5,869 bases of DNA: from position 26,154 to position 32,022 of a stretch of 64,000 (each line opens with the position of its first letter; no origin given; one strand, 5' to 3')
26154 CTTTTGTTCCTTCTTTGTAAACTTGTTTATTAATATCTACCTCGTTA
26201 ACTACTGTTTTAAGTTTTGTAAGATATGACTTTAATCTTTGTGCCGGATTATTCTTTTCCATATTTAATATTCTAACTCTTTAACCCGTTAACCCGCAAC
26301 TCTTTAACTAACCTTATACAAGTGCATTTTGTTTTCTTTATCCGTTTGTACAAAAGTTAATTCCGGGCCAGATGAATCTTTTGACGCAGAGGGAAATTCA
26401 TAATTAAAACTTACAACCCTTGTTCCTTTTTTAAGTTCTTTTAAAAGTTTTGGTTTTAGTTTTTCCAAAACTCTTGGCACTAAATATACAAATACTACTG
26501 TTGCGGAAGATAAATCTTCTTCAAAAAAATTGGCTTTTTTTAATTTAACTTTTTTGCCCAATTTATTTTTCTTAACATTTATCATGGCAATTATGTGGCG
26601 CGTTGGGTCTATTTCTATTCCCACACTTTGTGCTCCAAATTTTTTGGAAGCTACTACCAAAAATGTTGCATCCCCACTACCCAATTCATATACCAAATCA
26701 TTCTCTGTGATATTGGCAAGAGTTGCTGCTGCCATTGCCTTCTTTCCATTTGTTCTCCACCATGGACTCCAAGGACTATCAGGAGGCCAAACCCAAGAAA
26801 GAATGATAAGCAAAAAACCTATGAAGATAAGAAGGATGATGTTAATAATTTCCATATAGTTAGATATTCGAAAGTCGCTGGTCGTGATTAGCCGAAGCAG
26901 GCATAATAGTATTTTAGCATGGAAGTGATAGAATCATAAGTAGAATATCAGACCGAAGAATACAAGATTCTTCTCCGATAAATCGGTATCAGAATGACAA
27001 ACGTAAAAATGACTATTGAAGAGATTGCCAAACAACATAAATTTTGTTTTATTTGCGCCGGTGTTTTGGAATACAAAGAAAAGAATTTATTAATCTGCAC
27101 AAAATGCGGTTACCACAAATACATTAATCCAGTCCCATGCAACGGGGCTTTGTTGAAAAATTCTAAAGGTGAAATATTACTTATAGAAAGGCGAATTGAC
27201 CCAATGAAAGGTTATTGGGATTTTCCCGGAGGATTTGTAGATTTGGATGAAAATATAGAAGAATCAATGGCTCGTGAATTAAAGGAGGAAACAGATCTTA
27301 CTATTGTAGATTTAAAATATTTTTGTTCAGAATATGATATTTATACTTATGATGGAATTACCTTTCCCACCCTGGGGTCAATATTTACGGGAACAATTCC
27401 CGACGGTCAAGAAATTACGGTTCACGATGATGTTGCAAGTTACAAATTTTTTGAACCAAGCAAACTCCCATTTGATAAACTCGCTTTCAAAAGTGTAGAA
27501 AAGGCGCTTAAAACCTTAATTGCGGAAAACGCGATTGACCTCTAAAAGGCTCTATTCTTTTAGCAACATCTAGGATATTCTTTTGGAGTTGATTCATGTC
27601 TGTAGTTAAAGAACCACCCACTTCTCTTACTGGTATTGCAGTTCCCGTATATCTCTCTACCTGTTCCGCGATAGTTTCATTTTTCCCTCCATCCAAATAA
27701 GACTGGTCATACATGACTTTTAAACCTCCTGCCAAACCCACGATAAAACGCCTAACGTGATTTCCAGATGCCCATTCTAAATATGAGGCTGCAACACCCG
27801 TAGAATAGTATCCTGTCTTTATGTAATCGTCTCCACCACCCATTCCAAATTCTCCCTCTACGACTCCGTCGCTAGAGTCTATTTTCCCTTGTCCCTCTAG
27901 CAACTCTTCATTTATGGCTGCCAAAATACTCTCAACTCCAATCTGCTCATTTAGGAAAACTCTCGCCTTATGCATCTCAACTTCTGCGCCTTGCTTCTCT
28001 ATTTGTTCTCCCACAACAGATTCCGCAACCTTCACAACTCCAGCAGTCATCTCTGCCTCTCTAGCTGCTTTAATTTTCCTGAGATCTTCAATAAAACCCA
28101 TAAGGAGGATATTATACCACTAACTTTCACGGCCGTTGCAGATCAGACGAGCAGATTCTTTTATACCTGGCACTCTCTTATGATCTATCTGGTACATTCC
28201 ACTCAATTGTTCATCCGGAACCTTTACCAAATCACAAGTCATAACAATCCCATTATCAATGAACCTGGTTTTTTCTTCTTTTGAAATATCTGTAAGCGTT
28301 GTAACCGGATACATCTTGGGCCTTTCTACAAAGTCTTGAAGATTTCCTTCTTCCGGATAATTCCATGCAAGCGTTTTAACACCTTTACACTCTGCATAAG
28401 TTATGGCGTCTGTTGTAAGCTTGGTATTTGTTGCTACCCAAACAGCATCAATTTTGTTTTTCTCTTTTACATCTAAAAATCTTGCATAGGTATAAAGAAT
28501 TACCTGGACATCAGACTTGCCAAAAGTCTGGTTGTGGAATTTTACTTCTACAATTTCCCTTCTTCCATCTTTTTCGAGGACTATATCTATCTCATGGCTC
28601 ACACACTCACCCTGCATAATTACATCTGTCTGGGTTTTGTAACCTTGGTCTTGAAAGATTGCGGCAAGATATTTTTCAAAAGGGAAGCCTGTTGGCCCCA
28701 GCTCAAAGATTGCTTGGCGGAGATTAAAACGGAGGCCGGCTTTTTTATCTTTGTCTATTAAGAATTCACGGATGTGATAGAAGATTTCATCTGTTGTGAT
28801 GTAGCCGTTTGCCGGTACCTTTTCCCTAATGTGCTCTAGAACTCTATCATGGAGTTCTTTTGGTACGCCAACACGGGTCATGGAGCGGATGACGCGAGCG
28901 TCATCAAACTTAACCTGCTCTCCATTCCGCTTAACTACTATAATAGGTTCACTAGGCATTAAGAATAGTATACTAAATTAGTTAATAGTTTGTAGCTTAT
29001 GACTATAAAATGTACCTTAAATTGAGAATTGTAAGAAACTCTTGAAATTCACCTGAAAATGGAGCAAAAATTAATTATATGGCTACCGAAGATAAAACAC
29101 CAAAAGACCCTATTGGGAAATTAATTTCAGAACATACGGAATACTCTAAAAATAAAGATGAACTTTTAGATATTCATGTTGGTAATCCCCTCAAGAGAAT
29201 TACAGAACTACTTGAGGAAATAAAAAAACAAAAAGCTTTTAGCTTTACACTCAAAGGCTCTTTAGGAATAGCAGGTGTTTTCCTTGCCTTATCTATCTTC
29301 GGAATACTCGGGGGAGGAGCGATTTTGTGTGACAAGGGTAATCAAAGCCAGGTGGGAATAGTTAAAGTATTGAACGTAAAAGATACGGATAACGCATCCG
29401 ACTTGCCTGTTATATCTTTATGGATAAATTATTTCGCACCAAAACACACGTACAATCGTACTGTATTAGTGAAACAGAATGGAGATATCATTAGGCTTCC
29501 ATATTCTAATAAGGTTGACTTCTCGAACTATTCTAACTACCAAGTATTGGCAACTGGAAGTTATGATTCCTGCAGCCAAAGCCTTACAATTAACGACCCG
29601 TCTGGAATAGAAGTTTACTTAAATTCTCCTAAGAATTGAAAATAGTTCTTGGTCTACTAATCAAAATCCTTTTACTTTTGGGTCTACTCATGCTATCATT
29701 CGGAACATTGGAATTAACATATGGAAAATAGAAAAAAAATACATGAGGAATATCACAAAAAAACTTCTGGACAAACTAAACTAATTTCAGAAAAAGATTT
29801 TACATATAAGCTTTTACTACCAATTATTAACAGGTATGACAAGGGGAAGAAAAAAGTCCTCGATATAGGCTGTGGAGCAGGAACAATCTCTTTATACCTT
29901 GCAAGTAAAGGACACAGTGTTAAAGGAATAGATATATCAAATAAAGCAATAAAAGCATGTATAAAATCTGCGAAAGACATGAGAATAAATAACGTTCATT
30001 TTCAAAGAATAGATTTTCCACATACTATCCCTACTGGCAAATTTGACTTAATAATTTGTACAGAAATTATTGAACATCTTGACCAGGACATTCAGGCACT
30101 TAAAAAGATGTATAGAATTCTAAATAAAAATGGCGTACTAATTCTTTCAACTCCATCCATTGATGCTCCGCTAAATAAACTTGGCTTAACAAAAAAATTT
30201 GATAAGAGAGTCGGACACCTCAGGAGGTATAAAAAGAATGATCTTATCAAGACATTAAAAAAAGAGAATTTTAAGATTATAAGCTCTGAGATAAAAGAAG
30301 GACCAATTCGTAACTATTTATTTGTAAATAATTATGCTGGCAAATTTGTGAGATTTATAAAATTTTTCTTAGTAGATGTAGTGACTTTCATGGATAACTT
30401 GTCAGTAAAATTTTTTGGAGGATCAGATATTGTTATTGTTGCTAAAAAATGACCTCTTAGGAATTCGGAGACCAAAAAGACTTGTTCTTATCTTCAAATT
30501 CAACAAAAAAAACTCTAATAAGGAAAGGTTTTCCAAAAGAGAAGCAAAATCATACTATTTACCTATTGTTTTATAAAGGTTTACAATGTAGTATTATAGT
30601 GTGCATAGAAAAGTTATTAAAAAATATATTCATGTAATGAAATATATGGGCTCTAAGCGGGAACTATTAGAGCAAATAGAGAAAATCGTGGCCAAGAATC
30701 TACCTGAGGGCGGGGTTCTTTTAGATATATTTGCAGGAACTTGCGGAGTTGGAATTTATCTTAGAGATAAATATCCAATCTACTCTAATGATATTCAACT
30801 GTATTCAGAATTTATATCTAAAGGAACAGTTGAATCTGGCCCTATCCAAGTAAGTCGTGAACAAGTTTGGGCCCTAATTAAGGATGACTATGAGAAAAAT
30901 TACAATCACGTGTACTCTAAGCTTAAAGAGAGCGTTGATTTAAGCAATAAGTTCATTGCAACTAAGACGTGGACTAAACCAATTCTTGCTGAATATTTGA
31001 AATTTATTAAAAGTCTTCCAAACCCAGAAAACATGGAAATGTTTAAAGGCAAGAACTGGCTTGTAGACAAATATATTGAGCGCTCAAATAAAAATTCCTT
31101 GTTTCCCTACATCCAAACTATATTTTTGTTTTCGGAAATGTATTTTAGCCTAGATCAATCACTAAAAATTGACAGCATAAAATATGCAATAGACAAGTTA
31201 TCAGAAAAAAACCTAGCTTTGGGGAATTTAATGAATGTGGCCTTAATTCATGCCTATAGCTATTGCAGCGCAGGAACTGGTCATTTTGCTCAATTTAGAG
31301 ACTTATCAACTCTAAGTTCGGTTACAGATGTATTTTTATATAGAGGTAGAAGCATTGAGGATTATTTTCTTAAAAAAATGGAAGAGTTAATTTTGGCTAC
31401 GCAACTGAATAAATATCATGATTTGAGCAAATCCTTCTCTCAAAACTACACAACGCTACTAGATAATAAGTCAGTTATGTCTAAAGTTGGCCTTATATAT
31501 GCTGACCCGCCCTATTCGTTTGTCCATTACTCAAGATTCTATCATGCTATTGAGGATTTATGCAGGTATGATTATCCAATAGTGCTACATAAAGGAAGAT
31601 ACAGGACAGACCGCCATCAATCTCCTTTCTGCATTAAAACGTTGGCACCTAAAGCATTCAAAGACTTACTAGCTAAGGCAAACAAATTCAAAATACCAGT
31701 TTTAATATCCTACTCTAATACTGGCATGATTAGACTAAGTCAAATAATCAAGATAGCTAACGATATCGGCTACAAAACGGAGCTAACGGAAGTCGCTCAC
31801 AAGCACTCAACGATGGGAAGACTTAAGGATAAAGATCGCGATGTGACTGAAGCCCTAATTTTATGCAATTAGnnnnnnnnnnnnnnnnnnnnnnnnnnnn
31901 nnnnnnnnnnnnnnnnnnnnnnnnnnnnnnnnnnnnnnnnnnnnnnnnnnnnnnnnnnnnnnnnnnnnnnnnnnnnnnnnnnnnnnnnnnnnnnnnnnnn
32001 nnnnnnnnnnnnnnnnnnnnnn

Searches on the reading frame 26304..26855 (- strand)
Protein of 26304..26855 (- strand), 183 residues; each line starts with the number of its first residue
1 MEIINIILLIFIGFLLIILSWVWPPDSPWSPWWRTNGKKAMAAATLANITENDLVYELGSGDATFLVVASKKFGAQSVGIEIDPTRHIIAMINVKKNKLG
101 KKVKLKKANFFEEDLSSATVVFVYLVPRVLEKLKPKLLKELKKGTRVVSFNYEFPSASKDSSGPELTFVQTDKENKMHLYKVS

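Call 21: search_protein_families(library=pfam, proteins=[window:26304-26855:-], max_evalue=0.01)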
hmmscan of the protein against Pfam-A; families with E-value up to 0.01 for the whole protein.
window:26304-26855:- (183 aa): 4 families
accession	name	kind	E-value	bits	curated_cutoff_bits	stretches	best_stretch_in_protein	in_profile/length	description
PF06325.19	PrmA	-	9.2e-06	25.8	22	1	50-148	160-257/296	Ribosomal protein L11 methyltransferase (PrmA)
PF08123.19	DOT1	-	2e-05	24.7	23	1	47-156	38-163/205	Histone methylation protein DOT1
PF13847.12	Methyltransf_31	-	0.004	17.3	27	1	50-148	2-108/145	Methyltransferase domain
PF13649.12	Methyltransf_25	-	0.005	17.9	27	1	55-141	1-89/97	Methyltransferase domain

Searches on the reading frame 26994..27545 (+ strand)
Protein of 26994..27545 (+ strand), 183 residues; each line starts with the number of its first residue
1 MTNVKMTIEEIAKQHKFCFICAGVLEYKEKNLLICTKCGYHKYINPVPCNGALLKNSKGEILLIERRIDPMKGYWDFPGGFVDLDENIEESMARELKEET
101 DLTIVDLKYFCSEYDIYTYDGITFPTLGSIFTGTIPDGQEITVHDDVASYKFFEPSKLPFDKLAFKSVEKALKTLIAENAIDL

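Call 21: search_protein_families(library=pfam, proteins=[window:26994-27545:+], max_evalue=0.01)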
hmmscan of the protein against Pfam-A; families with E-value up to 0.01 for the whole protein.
window:26994-27545:+ (183 aa): 3 families
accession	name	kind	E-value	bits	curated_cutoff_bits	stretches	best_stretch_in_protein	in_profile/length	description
PF00293.34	NUDIX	-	6.8e-17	62.2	21.1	1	51-162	7-122/134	NUDIX domain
PF22327.2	Nudt16-like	-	3e-05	24.5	27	1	64-115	27-76/161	U8 snoRNA-decapping enzyme-like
PF14815.12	NUDIX_4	-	0.0021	18.3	35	1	53-105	4-54/113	NUDIX domain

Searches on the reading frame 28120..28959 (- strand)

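Call 21: search_protein_families(library=pfam, proteins=[window:28120-28959:-], max_evalue=0.01)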
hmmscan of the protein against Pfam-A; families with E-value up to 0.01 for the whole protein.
window:28120-28959:- (279 aa): 3 families
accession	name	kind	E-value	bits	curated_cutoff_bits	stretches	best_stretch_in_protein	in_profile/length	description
PF04471.18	Mrr_cat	-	2.1e-09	37.9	21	1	91-195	6-104/115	Restriction endonuclease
PF03477.21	ATP-cone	-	0.00054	20.9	25.8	1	7-78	2-78/88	ATP cone domain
PF22357.2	AF1548-like_C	-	0.0024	18.4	23.9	1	217-272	1-54/56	AF1548-like, C-terminal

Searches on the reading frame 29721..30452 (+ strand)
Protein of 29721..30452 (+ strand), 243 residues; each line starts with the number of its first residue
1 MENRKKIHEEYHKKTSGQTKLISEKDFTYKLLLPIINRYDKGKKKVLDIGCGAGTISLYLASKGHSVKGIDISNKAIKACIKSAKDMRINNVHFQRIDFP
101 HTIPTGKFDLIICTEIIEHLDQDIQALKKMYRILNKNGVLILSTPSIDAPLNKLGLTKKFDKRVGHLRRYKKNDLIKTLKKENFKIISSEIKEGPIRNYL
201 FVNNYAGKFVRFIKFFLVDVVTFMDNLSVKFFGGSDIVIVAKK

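Call 21: search_protein_families(library=pfam, proteins=[window:29721-30452:+], max_evalue=0.01)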
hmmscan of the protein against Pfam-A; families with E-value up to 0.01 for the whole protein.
window:29721-30452:+ (243 aa): 28 families (the best 25 are shown)
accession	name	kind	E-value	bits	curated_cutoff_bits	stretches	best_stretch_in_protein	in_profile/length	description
PF13847.12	Methyltransf_31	-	1.9e-23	83.2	27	1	41-152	2-119/145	Methyltransferase domain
PF13489.12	Methyltransf_23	-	3.1e-22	79.5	27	1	37-188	14-163/164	Methyltransferase domain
PF13649.12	Methyltransf_25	-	1.2e-18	68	27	1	46-138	1-97/97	Methyltransferase domain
PF08241.18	Methyltransf_11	-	1.5e-18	67.6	21.2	1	47-142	1-95/95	Methyltransferase domain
PF08242.18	Methyltransf_12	-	1.5e-16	61.4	30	1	47-140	1-98/98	Methyltransferase domain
PF05175.20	MTS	-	6.6e-13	49.1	23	1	26-141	17-137/170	Methyltransferase small domain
PF06325.19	PrmA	-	9.5e-11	42.2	22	1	28-143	147-259/296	Ribosomal protein L11 methyltransferase (PrmA)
PF03848.20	TehB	-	2.3e-10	40.7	20.4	1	44-172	32-161/193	Tellurite resistance protein TehB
PF07021.18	MetW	-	1.2e-08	35.2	21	1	38-137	9-105/193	Methionine biosynthesis protein MetW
PF02353.26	CMAS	-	1.5e-08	34.8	27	1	44-144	64-166/273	Mycolic acid cyclopropane synthetase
PF05401.17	NodS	-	2e-08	34.7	24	1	37-145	38-147/201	Nodulation protein S (NodS)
PF05219.18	DREV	-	3.7e-07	30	26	1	17-143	68-187/265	DREV methyltransferase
PF08003.17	Methyltransf_9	-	1.6e-06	27.8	23.8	1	42-153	115-228/315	Protein of unknown function (DUF1698)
PF02390.23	Methyltransf_4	-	1.7e-06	28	24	1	44-104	3-69/173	Putative methyltransferase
PF01209.24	Ubie_methyltran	-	3.7e-06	26.9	20.1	1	41-143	46-153/233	ubiE/COQ5 methyltransferase family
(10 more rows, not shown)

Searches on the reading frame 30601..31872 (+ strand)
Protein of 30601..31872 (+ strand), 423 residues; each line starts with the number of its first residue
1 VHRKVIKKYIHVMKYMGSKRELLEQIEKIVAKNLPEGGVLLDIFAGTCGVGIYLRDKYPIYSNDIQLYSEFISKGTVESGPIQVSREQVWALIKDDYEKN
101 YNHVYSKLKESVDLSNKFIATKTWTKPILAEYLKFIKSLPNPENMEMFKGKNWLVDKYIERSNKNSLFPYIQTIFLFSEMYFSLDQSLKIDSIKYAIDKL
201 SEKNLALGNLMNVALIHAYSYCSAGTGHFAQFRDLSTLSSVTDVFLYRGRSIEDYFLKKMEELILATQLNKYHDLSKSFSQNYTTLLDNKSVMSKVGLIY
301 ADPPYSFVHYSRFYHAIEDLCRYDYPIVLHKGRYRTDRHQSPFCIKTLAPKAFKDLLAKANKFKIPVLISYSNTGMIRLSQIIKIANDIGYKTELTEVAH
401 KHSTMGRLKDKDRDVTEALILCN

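Call 21: search_protein_families(library=pfam, proteins=[window:30601-31872:+], max_evalue=0.01)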
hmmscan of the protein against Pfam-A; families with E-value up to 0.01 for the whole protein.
window:30601-31872:+ (423 aa): 2 families
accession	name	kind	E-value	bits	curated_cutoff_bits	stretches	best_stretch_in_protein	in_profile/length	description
PF02086.21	MethyltransfD12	-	1.3e-15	58.2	22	1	15-363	1-242/253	D12 class N6 adenine-specific DNA methyltransferase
PF03602.21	Cons_hypoth95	-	0.0077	16.3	24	0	275-317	93-136/182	Conserved hypothetical protein 95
